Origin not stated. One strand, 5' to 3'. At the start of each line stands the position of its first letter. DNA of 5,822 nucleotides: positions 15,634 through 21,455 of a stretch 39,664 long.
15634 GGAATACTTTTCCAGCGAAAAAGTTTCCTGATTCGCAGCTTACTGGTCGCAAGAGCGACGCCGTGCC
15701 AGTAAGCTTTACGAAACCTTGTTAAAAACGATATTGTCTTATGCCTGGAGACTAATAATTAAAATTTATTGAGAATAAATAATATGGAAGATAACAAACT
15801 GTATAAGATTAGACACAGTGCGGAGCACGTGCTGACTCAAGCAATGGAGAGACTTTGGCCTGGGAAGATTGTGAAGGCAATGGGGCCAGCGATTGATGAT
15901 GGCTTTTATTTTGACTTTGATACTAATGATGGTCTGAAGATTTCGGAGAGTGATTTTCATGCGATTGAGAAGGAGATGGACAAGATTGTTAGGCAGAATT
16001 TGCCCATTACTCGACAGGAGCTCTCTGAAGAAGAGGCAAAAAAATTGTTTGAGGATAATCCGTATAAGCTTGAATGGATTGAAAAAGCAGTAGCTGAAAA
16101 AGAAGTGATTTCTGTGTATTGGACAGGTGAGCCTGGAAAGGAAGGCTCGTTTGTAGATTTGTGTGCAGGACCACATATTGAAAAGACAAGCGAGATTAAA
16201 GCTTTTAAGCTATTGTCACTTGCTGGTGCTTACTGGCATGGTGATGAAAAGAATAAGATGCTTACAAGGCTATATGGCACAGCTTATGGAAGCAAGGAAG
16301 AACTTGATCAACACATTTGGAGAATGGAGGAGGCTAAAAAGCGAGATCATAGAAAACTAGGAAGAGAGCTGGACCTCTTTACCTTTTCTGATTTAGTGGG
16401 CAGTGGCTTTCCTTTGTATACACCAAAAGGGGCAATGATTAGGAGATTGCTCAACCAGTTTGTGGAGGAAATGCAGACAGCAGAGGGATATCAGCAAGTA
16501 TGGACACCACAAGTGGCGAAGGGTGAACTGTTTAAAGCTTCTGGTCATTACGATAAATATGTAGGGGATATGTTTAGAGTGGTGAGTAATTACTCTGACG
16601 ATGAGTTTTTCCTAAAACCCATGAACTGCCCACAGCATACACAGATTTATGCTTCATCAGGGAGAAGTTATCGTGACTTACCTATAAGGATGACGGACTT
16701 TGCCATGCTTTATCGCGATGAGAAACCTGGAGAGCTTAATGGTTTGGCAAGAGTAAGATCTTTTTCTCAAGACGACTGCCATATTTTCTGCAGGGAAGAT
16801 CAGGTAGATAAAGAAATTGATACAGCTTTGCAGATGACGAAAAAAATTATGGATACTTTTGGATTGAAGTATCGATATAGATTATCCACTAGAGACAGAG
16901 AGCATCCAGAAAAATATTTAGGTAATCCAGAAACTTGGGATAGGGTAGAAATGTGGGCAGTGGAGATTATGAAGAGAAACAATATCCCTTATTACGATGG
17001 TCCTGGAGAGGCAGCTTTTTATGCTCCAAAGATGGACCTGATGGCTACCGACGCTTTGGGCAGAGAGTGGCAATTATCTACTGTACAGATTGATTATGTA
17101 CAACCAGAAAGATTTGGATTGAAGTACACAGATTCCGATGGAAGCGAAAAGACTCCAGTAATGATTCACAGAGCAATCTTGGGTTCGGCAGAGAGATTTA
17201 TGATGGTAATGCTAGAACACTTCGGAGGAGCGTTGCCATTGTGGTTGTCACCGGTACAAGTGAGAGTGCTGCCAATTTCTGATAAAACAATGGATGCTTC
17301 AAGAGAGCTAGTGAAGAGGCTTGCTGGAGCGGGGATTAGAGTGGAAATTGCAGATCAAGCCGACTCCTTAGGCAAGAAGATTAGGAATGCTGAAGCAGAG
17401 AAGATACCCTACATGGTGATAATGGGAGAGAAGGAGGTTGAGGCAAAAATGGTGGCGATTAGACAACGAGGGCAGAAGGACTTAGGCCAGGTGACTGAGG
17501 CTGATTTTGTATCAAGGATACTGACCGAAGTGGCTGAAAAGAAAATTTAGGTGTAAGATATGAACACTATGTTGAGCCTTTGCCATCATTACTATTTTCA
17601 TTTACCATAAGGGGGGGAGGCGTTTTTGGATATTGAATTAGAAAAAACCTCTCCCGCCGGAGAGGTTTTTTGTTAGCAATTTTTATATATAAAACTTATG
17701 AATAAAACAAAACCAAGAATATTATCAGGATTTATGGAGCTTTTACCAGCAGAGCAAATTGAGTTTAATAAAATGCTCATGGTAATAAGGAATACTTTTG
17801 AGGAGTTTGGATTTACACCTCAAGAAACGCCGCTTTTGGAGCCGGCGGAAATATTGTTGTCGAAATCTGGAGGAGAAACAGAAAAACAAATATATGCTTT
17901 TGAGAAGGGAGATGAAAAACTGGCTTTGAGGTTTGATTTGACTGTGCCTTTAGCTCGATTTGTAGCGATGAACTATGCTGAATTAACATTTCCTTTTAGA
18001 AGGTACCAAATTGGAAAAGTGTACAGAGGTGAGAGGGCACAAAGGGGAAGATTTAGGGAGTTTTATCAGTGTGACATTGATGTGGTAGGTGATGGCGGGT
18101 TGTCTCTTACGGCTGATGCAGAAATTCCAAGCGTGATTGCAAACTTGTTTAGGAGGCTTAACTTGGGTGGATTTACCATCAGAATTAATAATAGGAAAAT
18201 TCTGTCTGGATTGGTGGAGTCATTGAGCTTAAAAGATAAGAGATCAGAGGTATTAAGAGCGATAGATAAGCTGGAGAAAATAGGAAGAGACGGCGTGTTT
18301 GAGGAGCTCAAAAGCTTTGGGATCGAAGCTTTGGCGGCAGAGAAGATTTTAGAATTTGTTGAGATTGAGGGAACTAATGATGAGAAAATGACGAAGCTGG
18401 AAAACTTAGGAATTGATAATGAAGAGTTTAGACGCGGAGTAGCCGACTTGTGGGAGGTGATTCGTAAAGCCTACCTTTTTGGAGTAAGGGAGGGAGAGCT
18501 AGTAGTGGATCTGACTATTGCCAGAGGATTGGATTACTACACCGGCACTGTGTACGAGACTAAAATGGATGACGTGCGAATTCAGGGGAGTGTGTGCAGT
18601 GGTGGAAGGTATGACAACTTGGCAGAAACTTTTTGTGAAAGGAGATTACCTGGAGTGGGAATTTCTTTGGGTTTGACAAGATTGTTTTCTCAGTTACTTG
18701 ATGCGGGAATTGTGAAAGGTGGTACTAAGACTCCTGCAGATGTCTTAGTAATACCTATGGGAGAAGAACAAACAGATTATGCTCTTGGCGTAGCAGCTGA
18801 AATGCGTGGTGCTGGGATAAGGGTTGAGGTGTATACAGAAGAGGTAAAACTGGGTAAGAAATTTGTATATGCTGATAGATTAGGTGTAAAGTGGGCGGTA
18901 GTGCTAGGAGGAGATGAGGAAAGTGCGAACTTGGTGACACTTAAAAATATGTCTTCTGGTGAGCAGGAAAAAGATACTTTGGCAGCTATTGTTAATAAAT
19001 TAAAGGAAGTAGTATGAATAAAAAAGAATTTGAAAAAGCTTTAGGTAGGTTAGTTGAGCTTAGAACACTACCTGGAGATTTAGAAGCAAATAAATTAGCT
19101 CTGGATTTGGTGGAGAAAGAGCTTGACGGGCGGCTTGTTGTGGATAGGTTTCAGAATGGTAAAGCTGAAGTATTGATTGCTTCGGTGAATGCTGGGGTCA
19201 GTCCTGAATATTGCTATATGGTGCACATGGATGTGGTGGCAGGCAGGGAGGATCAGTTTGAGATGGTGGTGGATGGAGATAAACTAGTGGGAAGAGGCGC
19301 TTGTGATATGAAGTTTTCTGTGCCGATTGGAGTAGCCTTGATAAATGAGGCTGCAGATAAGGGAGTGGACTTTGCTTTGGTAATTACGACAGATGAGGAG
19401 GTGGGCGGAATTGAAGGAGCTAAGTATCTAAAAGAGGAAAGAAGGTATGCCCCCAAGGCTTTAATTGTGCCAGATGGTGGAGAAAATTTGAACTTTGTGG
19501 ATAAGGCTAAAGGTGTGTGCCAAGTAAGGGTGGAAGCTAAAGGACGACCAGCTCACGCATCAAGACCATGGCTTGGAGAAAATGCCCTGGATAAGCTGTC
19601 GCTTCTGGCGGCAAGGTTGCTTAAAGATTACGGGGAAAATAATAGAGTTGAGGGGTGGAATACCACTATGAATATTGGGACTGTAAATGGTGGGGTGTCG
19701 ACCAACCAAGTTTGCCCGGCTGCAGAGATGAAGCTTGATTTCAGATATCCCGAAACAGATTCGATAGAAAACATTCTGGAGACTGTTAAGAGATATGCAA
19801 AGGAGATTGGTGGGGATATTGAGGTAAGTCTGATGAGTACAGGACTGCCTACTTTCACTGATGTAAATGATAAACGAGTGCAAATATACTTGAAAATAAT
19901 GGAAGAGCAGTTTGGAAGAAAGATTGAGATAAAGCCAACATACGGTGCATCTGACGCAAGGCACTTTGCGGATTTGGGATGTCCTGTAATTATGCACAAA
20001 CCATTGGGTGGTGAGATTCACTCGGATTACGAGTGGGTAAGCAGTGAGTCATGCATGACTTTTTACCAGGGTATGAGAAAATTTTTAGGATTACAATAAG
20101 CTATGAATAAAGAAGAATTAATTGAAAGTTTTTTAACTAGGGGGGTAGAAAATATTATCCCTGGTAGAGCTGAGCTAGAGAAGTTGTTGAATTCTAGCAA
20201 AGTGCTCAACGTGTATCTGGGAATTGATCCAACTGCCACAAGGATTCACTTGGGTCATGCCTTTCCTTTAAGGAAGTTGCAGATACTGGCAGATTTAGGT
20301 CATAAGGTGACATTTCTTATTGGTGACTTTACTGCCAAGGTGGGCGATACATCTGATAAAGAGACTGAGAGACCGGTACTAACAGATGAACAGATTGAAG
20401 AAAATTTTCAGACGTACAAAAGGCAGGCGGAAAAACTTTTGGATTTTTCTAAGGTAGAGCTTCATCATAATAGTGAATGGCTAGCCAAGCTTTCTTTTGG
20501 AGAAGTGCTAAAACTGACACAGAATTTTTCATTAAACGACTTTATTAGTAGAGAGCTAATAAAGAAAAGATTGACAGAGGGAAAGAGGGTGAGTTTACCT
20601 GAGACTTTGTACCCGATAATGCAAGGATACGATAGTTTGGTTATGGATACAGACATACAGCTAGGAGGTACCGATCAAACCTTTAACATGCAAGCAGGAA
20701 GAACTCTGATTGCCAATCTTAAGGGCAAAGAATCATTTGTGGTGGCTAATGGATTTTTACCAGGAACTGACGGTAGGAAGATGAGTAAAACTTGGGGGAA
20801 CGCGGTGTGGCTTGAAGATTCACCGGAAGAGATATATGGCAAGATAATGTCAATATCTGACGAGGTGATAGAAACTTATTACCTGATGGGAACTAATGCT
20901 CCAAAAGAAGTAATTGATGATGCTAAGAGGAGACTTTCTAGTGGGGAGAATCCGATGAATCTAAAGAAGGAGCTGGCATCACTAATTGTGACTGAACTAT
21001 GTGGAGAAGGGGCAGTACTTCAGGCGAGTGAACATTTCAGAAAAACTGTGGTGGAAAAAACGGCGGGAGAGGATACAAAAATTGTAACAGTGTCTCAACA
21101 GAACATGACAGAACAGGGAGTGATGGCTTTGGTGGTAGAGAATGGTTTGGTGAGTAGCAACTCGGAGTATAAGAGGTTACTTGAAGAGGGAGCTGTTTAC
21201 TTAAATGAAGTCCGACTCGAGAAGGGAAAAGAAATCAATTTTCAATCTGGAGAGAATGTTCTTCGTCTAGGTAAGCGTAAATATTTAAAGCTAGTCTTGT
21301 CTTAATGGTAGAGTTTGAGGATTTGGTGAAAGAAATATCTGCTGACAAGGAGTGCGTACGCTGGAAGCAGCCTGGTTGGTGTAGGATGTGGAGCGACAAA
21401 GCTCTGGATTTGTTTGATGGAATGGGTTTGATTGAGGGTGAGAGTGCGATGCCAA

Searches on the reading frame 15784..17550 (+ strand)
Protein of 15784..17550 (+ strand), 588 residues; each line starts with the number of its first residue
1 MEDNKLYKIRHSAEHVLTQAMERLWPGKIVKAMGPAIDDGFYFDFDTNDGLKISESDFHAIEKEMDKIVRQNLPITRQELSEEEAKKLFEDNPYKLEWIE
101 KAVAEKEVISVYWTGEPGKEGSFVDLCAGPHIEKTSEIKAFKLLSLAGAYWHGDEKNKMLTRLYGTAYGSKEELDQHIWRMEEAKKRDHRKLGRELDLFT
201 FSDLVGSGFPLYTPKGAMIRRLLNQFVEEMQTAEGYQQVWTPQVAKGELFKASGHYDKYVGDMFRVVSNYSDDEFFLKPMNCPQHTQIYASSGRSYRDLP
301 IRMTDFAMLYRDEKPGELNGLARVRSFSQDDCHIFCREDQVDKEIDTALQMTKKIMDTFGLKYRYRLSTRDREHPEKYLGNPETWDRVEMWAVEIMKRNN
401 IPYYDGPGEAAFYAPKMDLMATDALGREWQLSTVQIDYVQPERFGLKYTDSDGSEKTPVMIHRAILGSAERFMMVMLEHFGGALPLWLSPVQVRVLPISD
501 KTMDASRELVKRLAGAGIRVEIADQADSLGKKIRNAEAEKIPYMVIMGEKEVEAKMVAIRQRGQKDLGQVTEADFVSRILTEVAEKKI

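Call 11: search_protein_families(library=pfam, proteins=[window:15784-17550:+])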
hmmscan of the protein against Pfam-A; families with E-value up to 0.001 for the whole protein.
window:15784-17550:+ (588 aa): 3 families
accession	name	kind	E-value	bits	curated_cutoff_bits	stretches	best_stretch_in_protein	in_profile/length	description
PF00587.30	tRNA-synt_2b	-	4.1e-45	154.5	29.3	1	271-480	7-179/179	tRNA synthetase class II core domain (G, H, P, S and T)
PF03129.25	HGTP_anticodon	-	9e-21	74.3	21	1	492-580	1-92/94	Anticodon binding domain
PF07973.19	tRNA_SAD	-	1.7e-13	50.8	24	1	121-164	7-44/44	Threonyl and Alanyl tRNA synthetase second additional domain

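Call 13: find_related_loci(query=window:15784-17550:+, collection=genome_contigs, flank=4000)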
Query window:15784-17550:+ (588 aa) in genome_contigs; peptide patterns used: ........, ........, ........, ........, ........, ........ (x = any residue, [..] = any of these).
587 stretches matched a pattern; 520 encode a relative of the query (tblastn E <= 1e-3); the best 80 are kept; 80 distinct loci.
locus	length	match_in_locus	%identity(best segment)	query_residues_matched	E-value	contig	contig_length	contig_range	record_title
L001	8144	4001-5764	73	1-588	0e+0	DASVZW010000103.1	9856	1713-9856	MAG TPA_asm: Patescibacteria group bacterium isolate SMAG_U2638 k141_612896, whole genome shotgun sequence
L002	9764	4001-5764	72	1-588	0e+0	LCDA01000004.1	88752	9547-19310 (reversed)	MAG: Candidatus Collierbacteria bacterium GW2011_GWA2_42_17 UV06_C0004, whole genome shotgun sequence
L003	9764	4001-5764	73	1-588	0e+0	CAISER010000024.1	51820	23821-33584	Candidatus Collierbacteria bacterium isolate LaPlata_bin-1578 genome assembly, contig: bin-1578:24/43, whole genome shot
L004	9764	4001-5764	72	1-588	0e+0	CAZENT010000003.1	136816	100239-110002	MAG TPA_asm: uncultured Pseudomonadales bacterium isolate SRP263991_co1_8 genome assembly, contig: NODE_58_length_136816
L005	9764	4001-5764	71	1-588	0e+0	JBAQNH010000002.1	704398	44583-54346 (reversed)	MAG: Microgenomates group bacterium isolate MFD12002_ilm_asm_bin66 k127_42490, whole genome shotgun sequence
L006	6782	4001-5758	72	1-586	0e+0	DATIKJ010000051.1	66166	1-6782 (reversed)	MAG TPA_asm: Spirochaetia bacterium isolate SMAG_U15715 k141_72439, whole genome shotgun sequence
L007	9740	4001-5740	70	4-586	0e+0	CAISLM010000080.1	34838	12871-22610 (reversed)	Candidatus Collierbacteria bacterium isolate AM-lipid-02-D9_bin-0599 genome assembly, contig: bin-0599:80/98, whole geno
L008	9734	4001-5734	68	8-588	0e+0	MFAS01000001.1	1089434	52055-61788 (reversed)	MAG: Candidatus Collierbacteria bacterium RIFOXYD2_FULL_45_13 RIFOXYD2_FULL_OP11_Collierbacteria_45_13, whole genome sho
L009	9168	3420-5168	68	3-588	0e+0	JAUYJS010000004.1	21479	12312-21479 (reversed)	MAG: Candidatus Shapirobacteria bacterium isolate C24_metabat.bin.159 C24_k141_437170, whole genome shotgun sequence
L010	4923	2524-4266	69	4-588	0e+0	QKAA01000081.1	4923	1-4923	MAG: bacterium isolate SZUA-360 scaffold_85501, whole genome shotgun sequence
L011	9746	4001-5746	67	2-588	0e+0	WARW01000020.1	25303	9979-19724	MAG: Patescibacteria group bacterium isolate AMAZON02 genome_20, whole genome shotgun sequence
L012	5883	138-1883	68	3-588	0e+0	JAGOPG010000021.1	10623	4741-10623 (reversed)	Candidatus Shapirobacteria bacterium isolate Go_SlDig_bin_323 Go_SlDig_19011_length_10623_cov_11.247904, whole genome sh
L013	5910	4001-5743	67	4-588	0e+0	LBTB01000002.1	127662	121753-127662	MAG: Candidatus Shapirobacteria bacterium GW2011_GWF2_37_20 US46_C0002, whole genome shotgun sequence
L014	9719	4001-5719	68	3-579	0e+0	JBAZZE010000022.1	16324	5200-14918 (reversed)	MAG: Candidatus Shapirobacteria bacterium isolate SO_2017_GW1_99 NODE_13307_length_16324_cov_2.209668_OW334_2017, whole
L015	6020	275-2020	67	4-588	0e+0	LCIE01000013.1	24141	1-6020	MAG: Candidatus Collierbacteria bacterium GW2011_GWC2_44_18 UW41_C0013, whole genome shotgun sequence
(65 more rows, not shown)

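Call 71: find_homologous_proteins(query=window:15784-17550:+, max_evalue=1e-100)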
Query window:15784-17550:+ (588 aa): 7984 proteins with E <= 1e-100 among 8000 candidates; the best 120 are listed.
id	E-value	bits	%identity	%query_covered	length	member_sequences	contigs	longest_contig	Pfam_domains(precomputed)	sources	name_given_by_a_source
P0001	0.0e+0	1353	100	100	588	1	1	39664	PF03129.26,PF00587.31,PF07973.20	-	-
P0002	0.0e+0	1104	80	100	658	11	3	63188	PF03129.26,PF00587.31,PF07973.20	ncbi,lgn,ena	-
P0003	0.0e+0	1097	79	100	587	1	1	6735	PF03129.26,PF00587.31,PF07973.20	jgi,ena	-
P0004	0.0e+0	1096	79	100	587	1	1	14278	PF03129.26,PF00587.31,PF07973.20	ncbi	-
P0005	0.0e+0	1095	79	100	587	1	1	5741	PF03129.26,PF00587.31,PF07973.20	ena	-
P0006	0.0e+0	1094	79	100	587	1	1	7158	PF03129.26,PF00587.31,PF07973.20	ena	-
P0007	0.0e+0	1050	75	99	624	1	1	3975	PF03129.26,PF00587.31,PF07973.20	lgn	-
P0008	0.0e+0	1050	78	96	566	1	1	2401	PF03129.26,PF00587.31,PF07973.20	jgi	-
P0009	0.0e+0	1038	73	100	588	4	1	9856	PF03129.26,PF00587.31,PF07973.20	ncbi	ncbi:MAG TPA: threonine--tRNA ligase [Patescibacteria group bacterium]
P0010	0.0e+0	1033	73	100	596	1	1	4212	PF03129.26,PF00587.31,PF07973.20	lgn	-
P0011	0.0e+0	1033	73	100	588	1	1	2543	PF03129.26,PF00587.31,PF07973.20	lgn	-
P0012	0.0e+0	1032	74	100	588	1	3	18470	PF03129.26,PF00587.31,PF07973.20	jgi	jgi:threonyl-tRNA synthetase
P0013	0.0e+0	1032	73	100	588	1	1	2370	PF03129.26,PF00587.31,PF07973.20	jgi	jgi:threonyl-tRNA synthetase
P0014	0.0e+0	1025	73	100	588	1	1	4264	PF03129.26,PF00587.31,PF07973.20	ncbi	-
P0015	0.0e+0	1024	73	100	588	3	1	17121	PF03129.26,PF00587.31,PF07973.20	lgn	-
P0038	3.2e-296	1002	74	99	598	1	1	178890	PF03129.26,PF00587.31,PF07973.20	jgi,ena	-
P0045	2.2e-286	969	69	100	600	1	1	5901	PF03129.26,PF00587.31,PF07973.20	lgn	-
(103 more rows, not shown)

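Call 72: find_encoding_contigs(protein=P0002, flank=3000, max_places=3)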
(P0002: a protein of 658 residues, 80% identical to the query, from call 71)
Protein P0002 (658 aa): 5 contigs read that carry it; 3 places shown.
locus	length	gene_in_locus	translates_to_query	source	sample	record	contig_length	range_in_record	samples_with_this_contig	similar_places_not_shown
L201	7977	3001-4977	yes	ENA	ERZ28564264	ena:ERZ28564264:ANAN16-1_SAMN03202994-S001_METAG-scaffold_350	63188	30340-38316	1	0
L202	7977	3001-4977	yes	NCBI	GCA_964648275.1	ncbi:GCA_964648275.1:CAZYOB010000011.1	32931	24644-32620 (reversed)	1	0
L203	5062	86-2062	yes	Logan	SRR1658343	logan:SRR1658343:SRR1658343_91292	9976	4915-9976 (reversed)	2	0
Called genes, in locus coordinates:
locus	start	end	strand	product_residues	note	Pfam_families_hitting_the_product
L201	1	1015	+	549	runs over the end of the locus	PF03485:Arg_tRNA_synt_N, PF00750:tRNA-synt_1d, PF05746:DALR_1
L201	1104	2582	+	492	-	PF01336:tRNA_anti-codon, PF00152:tRNA-synt_2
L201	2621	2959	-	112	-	-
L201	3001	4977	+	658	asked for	PF07973:tRNA_SAD, PF00587:tRNA-synt_2b, PF03129:HGTP_anticodon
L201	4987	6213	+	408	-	PF00579:tRNA-synt_1b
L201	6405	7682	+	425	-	PF13393:tRNA-synt_His, PF00587:tRNA-synt_2b (weak), PF03129:HGTP_anticodon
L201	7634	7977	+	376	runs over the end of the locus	PF01546:Peptidase_M20, PF07687:M20_dimer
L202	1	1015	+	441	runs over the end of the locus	?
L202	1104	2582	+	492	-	PF01336:tRNA_anti-codon, PF00152:tRNA-synt_2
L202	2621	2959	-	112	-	-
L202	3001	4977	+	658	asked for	PF07973:tRNA_SAD, PF00587:tRNA-synt_2b, PF03129:HGTP_anticodon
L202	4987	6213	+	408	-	PF00579:tRNA-synt_1b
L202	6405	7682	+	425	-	PF13393:tRNA-synt_His, PF00587:tRNA-synt_2b (weak), PF03129:HGTP_anticodon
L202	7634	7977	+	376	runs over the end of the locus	PF01546:Peptidase_M20, PF07687:M20_dimer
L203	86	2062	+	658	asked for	PF07973:tRNA_SAD, PF00587:tRNA-synt_2b, PF03129:HGTP_anticodon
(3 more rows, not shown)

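Call 73: find_encoding_contigs(protein=P0004, flank=3000, max_places=2)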
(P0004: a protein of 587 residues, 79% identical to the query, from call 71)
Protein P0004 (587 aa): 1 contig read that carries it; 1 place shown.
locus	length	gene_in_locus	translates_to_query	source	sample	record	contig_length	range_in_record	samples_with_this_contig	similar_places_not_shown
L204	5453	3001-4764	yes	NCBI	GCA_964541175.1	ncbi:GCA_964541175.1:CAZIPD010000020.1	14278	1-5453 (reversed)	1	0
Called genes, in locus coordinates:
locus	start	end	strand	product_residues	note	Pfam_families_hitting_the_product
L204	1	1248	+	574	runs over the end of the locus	PF03485:Arg_tRNA_synt_N, PF00750:tRNA-synt_1d, PF05746:DALR_1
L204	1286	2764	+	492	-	PF01336:tRNA_anti-codon, PF00152:tRNA-synt_2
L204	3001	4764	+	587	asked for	PF07973:tRNA_SAD, PF00587:tRNA-synt_2b, PF03129:HGTP_anticodon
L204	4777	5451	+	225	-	?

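Call 74: find_encoding_contigs(protein=P0003, flank=3000, max_places=2)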
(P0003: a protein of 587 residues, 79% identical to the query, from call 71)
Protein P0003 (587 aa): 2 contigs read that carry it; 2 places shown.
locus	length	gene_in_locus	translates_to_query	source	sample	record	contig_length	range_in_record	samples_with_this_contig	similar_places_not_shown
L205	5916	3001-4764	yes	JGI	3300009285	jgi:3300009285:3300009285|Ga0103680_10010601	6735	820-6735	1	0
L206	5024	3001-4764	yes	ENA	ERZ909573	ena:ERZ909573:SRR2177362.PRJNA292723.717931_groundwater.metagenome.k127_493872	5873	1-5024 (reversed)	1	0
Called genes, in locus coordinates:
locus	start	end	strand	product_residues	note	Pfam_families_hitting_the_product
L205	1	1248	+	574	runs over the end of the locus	PF03485:Arg_tRNA_synt_N, PF00750:tRNA-synt_1d, PF05746:DALR_1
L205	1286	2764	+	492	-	PF01336:tRNA_anti-codon, PF00152:tRNA-synt_2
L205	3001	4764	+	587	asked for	PF07973:tRNA_SAD, PF00587:tRNA-synt_2b, PF03129:HGTP_anticodon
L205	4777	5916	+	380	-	?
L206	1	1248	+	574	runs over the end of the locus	PF03485:Arg_tRNA_synt_N, PF00750:tRNA-synt_1d, PF05746:DALR_1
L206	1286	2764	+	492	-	PF01336:tRNA_anti-codon, PF00152:tRNA-synt_2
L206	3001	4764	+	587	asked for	PF07973:tRNA_SAD, PF00587:tRNA-synt_2b, PF03129:HGTP_anticodon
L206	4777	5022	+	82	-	?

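Call 76: find_encoding_contigs(protein=P0007, flank=1500, max_places=2)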
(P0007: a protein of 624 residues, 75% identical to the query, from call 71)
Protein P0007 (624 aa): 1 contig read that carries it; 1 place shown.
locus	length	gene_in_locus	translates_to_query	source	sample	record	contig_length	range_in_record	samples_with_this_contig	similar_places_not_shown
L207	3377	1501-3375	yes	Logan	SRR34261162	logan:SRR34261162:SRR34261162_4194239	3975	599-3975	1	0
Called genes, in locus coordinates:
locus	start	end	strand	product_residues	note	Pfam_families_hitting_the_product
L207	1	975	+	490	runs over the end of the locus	PF01336:tRNA_anti-codon, PF00152:tRNA-synt_2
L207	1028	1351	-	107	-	-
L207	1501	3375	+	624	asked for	PF07973:tRNA_SAD, PF00587:tRNA-synt_2b, PF03129:HGTP_anticodon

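Call 77: find_encoding_contigs(protein=P0012, flank=1500, max_places=2)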
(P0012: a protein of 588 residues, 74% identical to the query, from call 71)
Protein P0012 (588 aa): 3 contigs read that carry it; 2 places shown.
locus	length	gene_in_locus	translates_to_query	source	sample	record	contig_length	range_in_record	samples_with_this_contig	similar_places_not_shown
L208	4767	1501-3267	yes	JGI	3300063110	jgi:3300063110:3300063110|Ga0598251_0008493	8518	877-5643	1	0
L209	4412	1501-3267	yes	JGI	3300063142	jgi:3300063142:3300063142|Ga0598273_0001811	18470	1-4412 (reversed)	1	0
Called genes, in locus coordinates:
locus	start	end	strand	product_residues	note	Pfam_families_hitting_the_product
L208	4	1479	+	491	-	PF01336:tRNA_anti-codon, PF00152:tRNA-synt_2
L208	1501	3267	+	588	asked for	PF07973:tRNA_SAD, PF00587:tRNA-synt_2b, PF03129:HGTP_anticodon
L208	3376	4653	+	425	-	PF01479:S4 (faint), PF00579:tRNA-synt_1b, PF22421:SYY_C-terminal (faint)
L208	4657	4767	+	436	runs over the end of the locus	PF13393:tRNA-synt_His, PF00587:tRNA-synt_2b, PF03129:HGTP_anticodon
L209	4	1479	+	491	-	PF01336:tRNA_anti-codon, PF00152:tRNA-synt_2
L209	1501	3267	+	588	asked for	PF07973:tRNA_SAD, PF00587:tRNA-synt_2b, PF03129:HGTP_anticodon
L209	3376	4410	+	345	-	?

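Call 78: find_encoding_contigs(protein=P0038, flank=1500, max_places=2)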
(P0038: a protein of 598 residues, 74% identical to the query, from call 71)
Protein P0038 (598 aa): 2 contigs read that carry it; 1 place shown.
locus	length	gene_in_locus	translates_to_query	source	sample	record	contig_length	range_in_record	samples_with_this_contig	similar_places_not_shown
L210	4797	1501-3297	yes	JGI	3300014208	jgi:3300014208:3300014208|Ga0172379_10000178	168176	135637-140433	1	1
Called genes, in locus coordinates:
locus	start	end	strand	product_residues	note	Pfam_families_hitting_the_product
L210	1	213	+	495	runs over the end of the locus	PF01336:tRNA_anti-codon, PF00152:tRNA-synt_2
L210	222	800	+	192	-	-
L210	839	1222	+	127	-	-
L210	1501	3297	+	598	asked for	PF07973:tRNA_SAD, PF00587:tRNA-synt_2b, PF03129:HGTP_anticodon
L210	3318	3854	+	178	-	-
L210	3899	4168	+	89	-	-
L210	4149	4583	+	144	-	PF01850:PIN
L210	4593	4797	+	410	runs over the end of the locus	PF00579:tRNA-synt_1b, PF22421:SYY_C-terminal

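Call 79: find_encoding_contigs(protein=P0045, flank=1500, max_places=2)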
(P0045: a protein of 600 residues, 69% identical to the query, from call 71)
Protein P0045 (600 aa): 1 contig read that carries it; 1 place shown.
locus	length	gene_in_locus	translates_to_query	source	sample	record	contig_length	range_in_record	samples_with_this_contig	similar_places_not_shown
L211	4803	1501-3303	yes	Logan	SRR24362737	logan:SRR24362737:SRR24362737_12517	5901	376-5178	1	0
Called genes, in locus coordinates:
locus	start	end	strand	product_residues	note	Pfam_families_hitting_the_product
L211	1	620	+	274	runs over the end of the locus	PF05697:Trigger_N, PF05698:Trigger_C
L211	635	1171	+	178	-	PF18904:DUF5660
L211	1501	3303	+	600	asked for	PF07973:tRNA_SAD, PF00587:tRNA-synt_2b, PF03129:HGTP_anticodon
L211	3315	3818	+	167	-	PF05198:IF3_N, PF00707:IF3_C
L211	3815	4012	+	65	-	PF01632:Ribosomal_L35p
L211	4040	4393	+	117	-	PF00453:Ribosomal_L20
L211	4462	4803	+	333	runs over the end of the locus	PF02912:Phe_tRNA-synt_N, PF01409:tRNA-synt_2d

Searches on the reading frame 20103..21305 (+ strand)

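Call 11: search_protein_families(library=pfam, proteins=[window:20103-21305:+])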
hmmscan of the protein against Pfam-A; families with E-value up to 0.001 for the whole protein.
window:20103-21305:+ (400 aa): 2 families
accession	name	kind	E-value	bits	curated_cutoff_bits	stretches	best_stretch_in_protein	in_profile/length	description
PF00579.31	tRNA-synt_1b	-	4.5e-65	220.3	21.1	1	33-315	4-290/292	tRNA synthetases class I (W and Y)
PF22421.1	SYY_C-terminal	-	0.00021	21.6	27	1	332-395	13-81/83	Tyrosine--tRNA ligase SYY-like C-terminal domain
